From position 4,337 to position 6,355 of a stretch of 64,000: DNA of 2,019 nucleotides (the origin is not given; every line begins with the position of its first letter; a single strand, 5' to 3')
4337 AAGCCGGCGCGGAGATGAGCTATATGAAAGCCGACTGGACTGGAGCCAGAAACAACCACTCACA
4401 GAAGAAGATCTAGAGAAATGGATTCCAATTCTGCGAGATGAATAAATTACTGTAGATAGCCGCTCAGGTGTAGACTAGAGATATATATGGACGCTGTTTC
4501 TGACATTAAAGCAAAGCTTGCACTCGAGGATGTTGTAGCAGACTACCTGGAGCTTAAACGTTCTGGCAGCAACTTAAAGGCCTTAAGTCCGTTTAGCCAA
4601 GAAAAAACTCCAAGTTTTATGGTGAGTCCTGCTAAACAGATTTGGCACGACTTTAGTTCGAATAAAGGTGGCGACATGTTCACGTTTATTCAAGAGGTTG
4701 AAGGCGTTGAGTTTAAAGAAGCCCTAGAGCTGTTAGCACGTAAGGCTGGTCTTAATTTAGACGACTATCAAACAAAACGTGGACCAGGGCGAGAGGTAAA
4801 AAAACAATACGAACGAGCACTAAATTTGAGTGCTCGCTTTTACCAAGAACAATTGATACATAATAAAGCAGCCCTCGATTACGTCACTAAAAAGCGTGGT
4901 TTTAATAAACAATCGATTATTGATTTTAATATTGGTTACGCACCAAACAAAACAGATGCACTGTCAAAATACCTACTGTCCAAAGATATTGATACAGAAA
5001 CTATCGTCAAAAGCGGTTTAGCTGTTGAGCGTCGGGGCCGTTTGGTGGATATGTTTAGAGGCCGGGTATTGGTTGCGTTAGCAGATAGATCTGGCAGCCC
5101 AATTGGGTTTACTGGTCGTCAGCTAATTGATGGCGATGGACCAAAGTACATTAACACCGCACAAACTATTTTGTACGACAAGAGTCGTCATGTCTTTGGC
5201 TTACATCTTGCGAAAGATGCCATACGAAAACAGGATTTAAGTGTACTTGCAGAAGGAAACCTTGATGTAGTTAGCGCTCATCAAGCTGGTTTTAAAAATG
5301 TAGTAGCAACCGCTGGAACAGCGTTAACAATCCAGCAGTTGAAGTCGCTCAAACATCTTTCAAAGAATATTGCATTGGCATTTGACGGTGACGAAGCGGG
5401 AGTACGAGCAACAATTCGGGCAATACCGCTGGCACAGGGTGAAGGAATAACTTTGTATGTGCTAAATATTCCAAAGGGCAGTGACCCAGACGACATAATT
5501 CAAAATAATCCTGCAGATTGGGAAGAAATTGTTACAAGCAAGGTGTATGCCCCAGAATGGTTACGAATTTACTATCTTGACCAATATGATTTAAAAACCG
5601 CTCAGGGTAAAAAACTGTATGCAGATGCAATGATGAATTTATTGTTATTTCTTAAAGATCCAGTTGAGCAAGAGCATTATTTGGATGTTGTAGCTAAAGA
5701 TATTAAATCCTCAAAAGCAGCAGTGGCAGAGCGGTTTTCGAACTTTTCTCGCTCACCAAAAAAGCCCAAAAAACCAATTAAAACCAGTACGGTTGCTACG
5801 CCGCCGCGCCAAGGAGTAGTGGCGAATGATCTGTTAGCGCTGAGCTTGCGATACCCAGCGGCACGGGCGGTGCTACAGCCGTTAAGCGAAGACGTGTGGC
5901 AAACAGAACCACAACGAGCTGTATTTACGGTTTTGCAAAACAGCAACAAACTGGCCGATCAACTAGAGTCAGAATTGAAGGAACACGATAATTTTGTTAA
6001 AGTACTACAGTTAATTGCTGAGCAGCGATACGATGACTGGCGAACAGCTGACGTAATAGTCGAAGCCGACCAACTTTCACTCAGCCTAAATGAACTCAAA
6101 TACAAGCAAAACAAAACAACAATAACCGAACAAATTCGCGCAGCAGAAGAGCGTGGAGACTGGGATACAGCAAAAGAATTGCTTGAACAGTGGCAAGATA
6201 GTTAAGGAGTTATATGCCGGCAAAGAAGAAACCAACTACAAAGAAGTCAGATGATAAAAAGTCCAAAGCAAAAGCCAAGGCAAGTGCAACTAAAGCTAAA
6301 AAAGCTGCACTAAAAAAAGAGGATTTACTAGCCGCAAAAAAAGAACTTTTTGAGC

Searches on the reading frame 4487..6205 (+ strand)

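Call 93: search_protein_families(library=pfam, proteins=[window:4487-6205:+], max_evalue=0.00001)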
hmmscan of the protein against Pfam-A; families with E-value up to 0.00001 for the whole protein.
window:4487-6205:+ (572 aa): 7 families
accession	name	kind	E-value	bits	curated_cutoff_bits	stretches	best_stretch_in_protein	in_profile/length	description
PF08275.17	DNAG_N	-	7.7e-32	110.5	26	1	118-243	1-128/128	DNA primase catalytic core, N-terminal domain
PF01807.25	Zn_ribbon_DnaG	-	1.3e-25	89.5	24.9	1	3-93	5-95/98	CHC2 zinc finger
PF13155.12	Toprim_2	-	1.8e-21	76.7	22.1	1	253-338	1-88/88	Toprim-like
PF13662.12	Toprim_4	-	1.8e-14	54.1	25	1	253-326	4-84/85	Toprim domain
PF01751.28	Toprim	-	3.9e-10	40.2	23.1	1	253-325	3-93/96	Toprim domain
PF13362.12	Toprim_3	-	2.3e-08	34.8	27.2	1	253-341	3-92/95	Toprim domain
PF10410.14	DnaB_bind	-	1.2e-06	29.1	20.6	1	362-403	7-48/56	DnaB-helicase binding domain of primase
